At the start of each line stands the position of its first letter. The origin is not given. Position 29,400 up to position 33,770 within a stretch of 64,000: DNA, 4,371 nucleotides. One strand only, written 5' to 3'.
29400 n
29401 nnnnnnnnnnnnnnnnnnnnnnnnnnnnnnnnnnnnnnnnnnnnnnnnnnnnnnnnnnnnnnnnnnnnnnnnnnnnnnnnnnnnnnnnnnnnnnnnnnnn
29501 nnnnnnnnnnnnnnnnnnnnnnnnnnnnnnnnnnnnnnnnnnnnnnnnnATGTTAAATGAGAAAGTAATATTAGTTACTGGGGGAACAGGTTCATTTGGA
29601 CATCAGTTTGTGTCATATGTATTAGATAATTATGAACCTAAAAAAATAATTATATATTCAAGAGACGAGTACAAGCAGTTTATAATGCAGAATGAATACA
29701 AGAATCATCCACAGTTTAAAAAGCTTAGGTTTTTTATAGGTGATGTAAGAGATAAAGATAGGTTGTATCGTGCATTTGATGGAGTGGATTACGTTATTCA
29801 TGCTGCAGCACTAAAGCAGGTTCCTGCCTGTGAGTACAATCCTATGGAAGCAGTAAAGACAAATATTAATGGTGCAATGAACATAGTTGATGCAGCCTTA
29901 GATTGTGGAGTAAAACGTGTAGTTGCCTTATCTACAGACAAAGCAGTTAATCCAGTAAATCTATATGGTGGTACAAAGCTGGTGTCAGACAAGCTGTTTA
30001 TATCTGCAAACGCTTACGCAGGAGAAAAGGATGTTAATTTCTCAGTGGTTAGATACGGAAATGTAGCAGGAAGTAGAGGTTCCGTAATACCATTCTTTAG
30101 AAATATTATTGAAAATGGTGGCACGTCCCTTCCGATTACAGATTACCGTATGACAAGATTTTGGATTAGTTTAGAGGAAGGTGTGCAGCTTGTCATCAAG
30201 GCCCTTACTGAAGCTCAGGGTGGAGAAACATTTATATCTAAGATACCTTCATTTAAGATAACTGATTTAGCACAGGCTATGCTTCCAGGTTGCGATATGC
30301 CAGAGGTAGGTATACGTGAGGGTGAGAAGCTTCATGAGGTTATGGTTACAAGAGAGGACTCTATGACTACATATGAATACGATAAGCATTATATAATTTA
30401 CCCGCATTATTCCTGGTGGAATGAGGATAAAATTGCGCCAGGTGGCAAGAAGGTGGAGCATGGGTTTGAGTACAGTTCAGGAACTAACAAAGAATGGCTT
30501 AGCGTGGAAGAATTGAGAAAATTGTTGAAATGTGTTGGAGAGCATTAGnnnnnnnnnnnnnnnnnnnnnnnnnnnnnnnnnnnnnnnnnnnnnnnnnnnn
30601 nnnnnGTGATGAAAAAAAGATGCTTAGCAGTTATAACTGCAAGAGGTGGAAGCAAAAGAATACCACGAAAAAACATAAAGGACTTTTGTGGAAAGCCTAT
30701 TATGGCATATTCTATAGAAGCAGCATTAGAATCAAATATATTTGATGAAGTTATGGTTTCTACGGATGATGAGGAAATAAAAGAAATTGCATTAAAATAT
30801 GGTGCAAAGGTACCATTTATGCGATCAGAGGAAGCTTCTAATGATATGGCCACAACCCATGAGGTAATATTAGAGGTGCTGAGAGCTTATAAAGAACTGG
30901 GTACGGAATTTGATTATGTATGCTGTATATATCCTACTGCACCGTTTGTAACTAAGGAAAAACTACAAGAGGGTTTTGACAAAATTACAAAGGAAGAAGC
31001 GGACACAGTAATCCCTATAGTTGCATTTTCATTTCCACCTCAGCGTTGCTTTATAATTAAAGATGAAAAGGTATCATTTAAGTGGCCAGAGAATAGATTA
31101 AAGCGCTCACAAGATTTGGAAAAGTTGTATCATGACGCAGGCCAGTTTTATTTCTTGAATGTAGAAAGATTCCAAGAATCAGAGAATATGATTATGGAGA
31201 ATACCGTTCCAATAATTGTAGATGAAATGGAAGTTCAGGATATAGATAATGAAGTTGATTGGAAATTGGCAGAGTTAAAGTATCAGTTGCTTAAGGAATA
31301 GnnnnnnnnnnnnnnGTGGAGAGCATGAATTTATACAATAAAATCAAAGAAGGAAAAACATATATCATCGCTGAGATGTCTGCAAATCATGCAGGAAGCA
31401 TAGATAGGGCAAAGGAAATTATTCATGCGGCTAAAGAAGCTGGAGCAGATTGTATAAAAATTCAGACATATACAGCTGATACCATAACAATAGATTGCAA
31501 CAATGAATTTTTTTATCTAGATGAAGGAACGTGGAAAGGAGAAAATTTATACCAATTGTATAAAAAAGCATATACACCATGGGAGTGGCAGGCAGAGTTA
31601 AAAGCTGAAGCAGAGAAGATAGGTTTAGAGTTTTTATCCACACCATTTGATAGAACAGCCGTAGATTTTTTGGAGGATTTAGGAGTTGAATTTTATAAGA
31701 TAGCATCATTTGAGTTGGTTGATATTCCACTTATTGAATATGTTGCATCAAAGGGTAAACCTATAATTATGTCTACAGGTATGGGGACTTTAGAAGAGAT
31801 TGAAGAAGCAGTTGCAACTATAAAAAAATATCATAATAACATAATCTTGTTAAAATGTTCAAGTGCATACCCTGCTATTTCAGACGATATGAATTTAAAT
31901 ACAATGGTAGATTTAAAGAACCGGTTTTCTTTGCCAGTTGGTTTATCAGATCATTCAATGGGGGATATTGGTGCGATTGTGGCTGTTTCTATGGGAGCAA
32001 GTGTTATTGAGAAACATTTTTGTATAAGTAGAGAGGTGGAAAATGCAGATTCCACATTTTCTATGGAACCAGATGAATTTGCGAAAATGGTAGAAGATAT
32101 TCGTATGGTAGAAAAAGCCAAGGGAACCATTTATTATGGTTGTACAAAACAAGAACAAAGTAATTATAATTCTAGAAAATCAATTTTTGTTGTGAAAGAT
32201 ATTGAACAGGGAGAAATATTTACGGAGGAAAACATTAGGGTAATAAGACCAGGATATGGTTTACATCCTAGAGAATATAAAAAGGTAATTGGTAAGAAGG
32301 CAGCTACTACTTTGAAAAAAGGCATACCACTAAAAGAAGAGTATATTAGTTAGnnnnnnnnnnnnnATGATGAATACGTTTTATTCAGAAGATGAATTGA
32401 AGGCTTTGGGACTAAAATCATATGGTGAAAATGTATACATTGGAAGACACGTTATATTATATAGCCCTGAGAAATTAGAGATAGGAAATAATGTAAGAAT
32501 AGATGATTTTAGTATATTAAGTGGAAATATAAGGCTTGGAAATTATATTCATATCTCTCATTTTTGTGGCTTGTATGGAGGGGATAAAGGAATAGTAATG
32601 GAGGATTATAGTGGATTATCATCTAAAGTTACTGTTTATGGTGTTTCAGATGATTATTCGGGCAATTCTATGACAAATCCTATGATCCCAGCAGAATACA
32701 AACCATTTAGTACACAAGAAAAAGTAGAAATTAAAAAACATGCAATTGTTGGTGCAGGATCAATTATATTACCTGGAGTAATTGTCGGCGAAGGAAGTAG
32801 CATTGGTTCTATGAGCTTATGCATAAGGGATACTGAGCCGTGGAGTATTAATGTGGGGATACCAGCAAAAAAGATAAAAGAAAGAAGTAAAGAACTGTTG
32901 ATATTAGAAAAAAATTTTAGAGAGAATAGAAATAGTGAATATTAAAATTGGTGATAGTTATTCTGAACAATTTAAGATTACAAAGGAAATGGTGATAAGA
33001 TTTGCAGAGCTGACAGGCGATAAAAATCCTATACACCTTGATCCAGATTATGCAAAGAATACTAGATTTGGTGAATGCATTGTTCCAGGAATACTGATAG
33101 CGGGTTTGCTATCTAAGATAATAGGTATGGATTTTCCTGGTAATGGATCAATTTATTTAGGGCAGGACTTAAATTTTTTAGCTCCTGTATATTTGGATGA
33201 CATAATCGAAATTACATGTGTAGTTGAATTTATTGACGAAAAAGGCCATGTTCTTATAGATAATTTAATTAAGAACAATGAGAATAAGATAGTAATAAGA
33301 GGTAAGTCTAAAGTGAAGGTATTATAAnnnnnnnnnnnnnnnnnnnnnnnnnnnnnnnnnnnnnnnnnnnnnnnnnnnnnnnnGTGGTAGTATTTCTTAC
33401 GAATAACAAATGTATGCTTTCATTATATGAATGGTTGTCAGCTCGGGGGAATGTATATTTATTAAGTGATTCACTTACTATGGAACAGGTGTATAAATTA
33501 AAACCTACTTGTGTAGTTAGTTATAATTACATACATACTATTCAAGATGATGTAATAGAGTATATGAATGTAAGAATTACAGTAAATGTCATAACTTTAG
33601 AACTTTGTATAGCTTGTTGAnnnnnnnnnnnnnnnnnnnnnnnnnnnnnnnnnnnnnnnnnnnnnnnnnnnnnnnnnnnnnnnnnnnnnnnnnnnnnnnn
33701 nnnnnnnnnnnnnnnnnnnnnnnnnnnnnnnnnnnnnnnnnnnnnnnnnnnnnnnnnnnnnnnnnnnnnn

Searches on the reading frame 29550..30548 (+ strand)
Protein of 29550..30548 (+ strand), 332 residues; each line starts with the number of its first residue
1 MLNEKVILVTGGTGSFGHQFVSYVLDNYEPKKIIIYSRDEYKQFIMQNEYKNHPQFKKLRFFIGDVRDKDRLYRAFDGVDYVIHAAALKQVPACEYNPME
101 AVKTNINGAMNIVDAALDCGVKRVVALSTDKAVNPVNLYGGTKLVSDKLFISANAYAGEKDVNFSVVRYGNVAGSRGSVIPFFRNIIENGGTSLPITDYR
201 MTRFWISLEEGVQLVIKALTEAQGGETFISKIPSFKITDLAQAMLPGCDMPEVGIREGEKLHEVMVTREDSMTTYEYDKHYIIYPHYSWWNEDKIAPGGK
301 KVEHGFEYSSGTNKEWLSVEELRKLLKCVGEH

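Call 5: search_protein_families(library=pfam, proteins=[window:29550-30548:+], max_evalue=0.01)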
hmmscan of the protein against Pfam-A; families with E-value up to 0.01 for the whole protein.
window:29550-30548:+ (332 aa): 10 families
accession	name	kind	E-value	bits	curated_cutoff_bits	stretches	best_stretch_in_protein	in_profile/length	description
PF02719.21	Polysacc_synt_2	-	1.2e-105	353.4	20.2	1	7-284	1-292/293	Polysaccharide biosynthesis protein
PF01370.27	Epimerase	-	2.4e-27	96.3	20.9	1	7-225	1-231/240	NAD dependent epimerase/dehydratase family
PF16363.11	GDP_Man_Dehyd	-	1.3e-18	68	27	1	8-279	1-295/332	GDP-mannose 4,6 dehydratase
PF01073.25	3Beta_HSD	-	5e-17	62.3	22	1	8-135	1-122/280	3-beta hydroxysteroid dehydrogenase/isomerase family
PF05368.20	NmrA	-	1.4e-09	38.4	27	1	4-126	2-104/298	NmrA-like family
PF04321.23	RmlD_sub_bind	-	5.3e-09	36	27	1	7-131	3-103/287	RmlD substrate binding domain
PF07993.18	NAD_binding_4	-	2e-08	34.2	20.1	1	9-135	1-142/258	Male sterility protein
PF13460.12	NAD_binding_10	-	3.8e-08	33.8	27.2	1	11-135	1-104/184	NAD(P)H-binding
PF00106.31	adh_short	-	1.6e-05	24.9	26.6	1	5-172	1-182/195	short chain dehydrogenase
PF08659.16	KR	-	0.00088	19.7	22.6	1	7-93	3-96/180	KR domain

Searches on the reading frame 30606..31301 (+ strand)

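Call 5: search_protein_families(library=pfam, proteins=[window:30606-31301:+], max_evalue=0.01)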
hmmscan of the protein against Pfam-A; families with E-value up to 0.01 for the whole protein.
window:30606-31301:+ (231 aa): 2 families
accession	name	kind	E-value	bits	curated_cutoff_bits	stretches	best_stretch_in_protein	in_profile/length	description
PF02348.25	CTP_transf_3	-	1.5e-29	103.8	22.6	1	8-149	2-121/217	Cytidylyltransferase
PF12804.13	NTP_transf_3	-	2.2e-05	25.1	27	1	8-140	1-124/160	MobA-like NTP transferase domain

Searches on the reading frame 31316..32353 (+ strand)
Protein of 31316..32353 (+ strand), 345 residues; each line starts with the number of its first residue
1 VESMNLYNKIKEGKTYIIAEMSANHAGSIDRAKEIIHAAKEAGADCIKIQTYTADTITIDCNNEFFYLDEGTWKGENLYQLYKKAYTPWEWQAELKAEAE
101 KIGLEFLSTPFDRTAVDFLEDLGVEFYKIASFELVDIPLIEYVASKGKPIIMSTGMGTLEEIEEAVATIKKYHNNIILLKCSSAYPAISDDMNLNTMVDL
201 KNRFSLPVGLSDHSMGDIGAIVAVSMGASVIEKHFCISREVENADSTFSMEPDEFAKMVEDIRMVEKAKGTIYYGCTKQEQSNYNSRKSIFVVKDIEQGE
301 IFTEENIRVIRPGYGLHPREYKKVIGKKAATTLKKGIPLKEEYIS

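Call 5: search_protein_families(library=pfam, proteins=[window:31316-32353:+], max_evalue=0.01)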
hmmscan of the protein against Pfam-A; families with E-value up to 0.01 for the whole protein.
window:31316-32353:+ (345 aa): 2 families
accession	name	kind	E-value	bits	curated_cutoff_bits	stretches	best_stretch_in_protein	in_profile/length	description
PF03102.20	NeuB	-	3.7e-90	302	22.1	1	35-271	1-238/241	NeuB family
PF08666.17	SAF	-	7.4e-11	42.9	21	1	288-340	2-58/63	SAF domain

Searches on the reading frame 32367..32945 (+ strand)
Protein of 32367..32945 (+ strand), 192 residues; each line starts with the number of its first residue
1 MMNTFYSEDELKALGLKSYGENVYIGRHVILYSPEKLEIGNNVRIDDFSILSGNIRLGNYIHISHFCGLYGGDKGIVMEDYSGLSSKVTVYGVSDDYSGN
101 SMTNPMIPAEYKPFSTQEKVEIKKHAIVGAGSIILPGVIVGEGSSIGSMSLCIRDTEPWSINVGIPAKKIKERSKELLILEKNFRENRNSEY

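Call 5: search_protein_families(library=pfam, proteins=[window:32367-32945:+], max_evalue=0.01)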
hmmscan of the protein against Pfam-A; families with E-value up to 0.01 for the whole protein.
window:32367-32945:+ (192 aa): 2 families
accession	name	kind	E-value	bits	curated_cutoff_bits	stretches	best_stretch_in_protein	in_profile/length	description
PF00132.30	Hexapep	-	1.3e-13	50.4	27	2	120-150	2-32/36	Bacterial transferase hexapeptide (six repeats)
PF25084.1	LbH_EIF2B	-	0.0055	17.1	54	0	118-145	77-104/105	EIF2B subunit epsilon LbH domain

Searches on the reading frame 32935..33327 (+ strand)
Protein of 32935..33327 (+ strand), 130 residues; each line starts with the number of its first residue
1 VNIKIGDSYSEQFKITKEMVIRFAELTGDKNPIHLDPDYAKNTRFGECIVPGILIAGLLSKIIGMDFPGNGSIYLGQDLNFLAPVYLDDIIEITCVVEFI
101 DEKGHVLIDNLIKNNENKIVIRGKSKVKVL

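Call 5: search_protein_families(library=pfam, proteins=[window:32935-33327:+], max_evalue=0.01)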
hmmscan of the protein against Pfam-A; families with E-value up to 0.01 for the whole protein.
window:32935-33327:+ (130 aa): 2 families
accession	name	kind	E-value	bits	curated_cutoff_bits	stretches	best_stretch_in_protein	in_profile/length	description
PF01575.25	MaoC_dehydratas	-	2e-17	63.4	27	1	11-98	14-102/123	MaoC like domain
PF13452.11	FAS1_DH_region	-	5e-08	33.6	22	1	11-104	10-108/132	FAS1-like, dehydratase domain region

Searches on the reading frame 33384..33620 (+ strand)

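Call 91: search_protein_families(library=pfam, proteins=[window:33384-33620:+], max_evalue=0.5)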
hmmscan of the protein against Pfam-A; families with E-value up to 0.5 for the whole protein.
window:33384-33620:+ (78 aa): 1 family
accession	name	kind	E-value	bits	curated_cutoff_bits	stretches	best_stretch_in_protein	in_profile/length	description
PF01497.23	Peripla_BP_2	-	0.044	13.6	27.5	1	29-54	47-69/235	Periplasmic binding protein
